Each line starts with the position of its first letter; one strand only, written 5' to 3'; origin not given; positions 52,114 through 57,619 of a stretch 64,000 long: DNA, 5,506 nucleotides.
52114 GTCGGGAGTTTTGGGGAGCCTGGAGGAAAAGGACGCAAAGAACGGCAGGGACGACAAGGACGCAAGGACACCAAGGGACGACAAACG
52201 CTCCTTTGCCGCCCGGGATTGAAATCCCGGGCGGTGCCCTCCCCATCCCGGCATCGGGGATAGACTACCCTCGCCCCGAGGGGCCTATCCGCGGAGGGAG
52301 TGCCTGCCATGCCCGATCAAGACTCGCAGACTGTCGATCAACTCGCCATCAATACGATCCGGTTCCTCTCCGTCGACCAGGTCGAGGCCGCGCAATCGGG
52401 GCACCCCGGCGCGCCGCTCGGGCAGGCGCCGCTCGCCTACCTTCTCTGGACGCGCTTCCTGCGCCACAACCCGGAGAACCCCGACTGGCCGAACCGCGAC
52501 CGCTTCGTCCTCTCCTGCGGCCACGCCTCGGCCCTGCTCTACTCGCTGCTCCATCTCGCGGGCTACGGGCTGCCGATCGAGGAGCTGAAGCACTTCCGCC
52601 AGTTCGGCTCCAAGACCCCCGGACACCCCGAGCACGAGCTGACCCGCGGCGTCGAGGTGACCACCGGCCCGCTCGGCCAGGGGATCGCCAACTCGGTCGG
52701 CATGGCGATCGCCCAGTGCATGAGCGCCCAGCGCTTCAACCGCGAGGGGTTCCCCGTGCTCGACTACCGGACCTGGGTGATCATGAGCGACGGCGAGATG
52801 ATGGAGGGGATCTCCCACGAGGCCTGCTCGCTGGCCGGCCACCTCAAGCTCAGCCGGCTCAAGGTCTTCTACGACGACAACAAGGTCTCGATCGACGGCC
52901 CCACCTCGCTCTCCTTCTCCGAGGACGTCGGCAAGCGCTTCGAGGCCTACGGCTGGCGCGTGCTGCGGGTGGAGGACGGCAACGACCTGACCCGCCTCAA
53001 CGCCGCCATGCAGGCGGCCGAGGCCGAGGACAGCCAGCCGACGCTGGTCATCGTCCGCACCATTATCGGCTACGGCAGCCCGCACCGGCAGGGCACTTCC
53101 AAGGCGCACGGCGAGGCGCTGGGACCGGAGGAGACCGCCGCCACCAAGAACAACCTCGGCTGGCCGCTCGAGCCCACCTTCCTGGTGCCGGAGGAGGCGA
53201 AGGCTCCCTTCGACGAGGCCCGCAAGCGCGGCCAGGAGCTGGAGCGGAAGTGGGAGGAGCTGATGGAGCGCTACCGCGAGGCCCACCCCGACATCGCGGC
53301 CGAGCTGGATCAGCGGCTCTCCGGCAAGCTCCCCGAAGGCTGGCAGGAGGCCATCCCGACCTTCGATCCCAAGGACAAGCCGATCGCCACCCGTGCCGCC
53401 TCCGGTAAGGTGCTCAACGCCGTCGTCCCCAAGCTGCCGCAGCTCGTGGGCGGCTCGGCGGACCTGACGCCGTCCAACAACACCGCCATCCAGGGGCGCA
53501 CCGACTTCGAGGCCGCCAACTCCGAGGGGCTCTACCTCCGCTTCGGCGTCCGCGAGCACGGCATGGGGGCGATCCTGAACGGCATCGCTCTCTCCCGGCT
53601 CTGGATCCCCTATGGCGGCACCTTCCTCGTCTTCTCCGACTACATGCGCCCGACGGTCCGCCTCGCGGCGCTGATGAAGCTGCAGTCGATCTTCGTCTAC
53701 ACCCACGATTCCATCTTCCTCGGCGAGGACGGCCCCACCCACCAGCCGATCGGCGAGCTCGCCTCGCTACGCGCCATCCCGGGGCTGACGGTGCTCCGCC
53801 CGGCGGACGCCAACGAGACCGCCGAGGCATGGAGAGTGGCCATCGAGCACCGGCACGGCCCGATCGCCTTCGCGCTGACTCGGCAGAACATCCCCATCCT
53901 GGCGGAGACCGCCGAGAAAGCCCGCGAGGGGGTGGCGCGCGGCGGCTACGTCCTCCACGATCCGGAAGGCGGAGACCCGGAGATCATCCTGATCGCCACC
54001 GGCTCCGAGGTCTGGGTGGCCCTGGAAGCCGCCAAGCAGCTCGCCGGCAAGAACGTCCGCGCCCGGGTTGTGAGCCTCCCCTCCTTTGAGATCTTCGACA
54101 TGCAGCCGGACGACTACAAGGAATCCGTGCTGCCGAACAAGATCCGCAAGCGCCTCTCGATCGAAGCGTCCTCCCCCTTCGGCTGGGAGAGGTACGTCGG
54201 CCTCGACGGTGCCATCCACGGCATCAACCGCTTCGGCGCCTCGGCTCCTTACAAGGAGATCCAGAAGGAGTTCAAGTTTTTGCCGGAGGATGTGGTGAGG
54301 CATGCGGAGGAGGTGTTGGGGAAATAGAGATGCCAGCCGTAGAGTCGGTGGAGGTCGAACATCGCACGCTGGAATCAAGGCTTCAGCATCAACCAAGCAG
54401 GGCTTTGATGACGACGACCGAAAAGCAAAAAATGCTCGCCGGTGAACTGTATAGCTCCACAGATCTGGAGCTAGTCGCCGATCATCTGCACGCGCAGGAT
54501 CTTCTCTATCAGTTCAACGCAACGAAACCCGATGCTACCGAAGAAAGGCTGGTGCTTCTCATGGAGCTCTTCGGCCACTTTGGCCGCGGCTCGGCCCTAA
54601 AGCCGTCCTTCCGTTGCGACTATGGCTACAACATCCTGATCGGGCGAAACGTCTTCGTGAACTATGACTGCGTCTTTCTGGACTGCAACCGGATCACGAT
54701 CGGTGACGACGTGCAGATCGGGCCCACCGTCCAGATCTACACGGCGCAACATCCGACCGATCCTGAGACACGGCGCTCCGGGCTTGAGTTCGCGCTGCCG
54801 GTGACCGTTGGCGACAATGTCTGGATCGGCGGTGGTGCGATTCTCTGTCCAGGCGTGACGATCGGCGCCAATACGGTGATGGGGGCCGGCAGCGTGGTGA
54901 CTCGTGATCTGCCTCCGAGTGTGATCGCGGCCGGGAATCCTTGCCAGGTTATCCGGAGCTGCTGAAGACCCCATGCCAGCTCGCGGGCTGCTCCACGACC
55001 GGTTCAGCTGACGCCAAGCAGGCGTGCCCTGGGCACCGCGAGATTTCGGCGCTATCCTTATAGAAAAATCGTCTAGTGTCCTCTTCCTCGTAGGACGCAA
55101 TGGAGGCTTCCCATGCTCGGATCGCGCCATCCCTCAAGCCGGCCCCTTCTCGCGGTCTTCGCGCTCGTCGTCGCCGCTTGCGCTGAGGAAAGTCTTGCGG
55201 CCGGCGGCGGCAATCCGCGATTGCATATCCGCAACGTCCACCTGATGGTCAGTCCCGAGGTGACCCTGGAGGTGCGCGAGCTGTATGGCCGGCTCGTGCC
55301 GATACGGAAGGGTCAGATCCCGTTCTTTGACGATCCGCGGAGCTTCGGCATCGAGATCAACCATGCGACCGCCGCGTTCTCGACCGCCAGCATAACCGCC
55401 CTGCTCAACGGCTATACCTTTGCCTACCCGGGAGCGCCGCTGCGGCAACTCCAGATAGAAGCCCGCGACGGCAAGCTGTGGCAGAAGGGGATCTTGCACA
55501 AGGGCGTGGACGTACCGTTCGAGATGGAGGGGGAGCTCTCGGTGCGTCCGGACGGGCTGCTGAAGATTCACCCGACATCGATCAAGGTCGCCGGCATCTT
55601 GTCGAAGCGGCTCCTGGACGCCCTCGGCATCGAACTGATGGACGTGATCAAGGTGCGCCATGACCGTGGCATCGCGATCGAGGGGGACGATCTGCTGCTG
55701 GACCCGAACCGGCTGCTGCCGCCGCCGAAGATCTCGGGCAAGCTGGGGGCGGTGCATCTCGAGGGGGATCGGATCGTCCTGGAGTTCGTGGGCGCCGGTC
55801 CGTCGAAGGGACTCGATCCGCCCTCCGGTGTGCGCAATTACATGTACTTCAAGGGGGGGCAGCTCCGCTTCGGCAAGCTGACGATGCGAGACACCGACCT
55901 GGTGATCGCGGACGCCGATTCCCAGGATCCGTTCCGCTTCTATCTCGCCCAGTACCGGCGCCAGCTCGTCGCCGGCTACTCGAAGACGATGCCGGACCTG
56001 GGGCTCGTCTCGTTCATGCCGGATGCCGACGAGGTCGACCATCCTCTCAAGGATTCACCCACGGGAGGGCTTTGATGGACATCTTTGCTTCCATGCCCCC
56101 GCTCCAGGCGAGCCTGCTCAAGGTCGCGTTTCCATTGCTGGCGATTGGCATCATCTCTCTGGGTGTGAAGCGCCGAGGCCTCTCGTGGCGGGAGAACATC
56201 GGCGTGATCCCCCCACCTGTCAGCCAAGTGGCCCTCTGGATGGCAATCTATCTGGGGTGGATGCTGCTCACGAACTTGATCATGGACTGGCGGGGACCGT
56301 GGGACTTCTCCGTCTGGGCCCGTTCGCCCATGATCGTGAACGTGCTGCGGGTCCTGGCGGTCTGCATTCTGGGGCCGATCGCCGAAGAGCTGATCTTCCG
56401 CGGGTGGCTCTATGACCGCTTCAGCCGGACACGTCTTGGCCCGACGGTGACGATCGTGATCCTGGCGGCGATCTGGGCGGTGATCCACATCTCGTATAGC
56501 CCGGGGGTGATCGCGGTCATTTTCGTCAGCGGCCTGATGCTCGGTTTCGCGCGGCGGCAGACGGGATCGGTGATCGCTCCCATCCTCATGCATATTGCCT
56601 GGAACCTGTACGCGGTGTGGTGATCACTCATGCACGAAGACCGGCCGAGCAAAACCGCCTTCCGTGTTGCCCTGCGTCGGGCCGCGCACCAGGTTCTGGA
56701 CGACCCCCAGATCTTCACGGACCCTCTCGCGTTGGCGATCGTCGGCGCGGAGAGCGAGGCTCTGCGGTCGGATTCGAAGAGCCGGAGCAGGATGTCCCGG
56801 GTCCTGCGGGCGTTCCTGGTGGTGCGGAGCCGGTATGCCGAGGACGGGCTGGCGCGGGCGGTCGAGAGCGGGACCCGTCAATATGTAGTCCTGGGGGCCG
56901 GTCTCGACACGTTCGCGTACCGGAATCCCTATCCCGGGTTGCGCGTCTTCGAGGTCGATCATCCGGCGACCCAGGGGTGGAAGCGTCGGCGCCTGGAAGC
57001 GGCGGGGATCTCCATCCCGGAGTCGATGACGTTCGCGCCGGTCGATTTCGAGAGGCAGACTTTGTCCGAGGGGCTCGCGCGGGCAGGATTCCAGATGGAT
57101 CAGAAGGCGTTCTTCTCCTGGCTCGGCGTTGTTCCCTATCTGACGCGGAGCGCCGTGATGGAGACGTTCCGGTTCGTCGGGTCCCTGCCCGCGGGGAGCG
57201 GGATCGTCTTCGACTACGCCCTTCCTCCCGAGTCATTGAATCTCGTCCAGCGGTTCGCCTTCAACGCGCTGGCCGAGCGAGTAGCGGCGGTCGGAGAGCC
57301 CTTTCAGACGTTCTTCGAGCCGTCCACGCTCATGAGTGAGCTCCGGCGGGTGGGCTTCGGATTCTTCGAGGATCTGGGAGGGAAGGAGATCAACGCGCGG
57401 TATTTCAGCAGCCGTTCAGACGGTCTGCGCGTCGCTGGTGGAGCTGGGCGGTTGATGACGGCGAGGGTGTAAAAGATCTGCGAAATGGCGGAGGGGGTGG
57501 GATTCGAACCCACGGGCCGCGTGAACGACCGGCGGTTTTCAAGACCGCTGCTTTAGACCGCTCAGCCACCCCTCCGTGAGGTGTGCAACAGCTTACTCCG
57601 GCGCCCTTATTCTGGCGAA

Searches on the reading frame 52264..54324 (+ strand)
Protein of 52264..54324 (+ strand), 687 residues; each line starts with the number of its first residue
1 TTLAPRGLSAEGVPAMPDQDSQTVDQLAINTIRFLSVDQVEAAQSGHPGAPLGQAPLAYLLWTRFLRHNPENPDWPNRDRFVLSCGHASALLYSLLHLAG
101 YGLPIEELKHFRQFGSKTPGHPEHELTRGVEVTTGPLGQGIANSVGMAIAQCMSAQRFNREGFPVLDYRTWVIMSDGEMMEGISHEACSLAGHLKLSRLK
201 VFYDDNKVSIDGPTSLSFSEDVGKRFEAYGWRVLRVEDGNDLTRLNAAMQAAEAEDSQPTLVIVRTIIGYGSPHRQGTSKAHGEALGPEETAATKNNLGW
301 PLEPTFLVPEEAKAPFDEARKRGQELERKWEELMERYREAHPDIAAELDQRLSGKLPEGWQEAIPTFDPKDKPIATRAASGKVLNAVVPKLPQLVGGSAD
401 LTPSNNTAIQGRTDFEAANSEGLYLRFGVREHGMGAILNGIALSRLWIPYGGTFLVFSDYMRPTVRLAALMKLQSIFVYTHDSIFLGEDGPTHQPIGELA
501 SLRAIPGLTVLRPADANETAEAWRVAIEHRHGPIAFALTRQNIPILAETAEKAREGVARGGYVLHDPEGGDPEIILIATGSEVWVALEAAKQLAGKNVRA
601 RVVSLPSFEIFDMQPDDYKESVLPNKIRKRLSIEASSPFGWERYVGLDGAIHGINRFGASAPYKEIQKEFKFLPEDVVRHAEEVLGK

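Call 19: search_protein_families(library=ncbifam, max_evalue=0.00001, proteins=[window:52264-54324:+])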
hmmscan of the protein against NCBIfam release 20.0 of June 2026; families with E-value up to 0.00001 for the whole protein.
window:52264-54324:+ (687 aa): 8 families
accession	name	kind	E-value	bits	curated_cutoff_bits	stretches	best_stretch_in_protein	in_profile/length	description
TIGR00232.1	tktlase_bact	equivalog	1.6e-264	879.2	682.25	1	28-685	3-653/654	transketolase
NF004558.0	PRK05899.2-4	equivalog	9.1e-170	566.2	788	1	24-679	2-644/651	transketolase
NF004559.0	PRK05899.2-5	equivalog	2.2e-86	290.4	488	1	19-610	13-541/627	transketolase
NF004556.0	PRK05899.2-2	equivalog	7.2e-65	219.4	575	2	19-306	12-284/639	transketolase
TIGR00204.1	dxs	equivalog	2.1e-19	69.5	465.95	1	485-605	414-528/616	1-deoxy-D-xylulose-5-phosphate synthase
NF003933.0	PRK05444.2-2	equivalog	1.8e-11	43.3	395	0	138-295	121-278/606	1-deoxy-D-xylulose-5-phosphate synthase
TIGR00759.1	aceE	equivalog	4.3e-10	38.2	859.9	0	61-236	117-289/885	pyruvate dehydrogenase (acetyl-transferring), homodimeric type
TIGR03186.1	AKGDH_not_PDH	exception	1.8e-07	29.9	1408.3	0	87-241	139-294/889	alpha-ketoglutarate dehydrogenase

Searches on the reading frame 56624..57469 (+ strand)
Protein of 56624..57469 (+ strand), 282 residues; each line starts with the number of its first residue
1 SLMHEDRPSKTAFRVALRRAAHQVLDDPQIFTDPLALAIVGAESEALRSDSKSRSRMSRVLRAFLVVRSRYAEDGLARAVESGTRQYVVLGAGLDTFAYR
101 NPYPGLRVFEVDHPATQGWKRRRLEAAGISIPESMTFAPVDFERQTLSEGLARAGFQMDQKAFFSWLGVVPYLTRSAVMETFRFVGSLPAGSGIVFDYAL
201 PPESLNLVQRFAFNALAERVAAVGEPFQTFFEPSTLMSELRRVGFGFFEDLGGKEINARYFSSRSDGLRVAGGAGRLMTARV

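Call 37: search_protein_families(library=ncbifam, max_evalue=1e-8, proteins=[window:56624-57469:+])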
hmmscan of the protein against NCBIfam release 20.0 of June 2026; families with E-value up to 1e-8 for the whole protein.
window:56624-57469:+ (282 aa): 1 family
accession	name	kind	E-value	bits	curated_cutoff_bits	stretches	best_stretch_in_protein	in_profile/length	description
TIGR00027.1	mthyl_TIGR00027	subfamily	8.6e-55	186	93.55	1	9-262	1-258/259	SAM-dependent methyltransferase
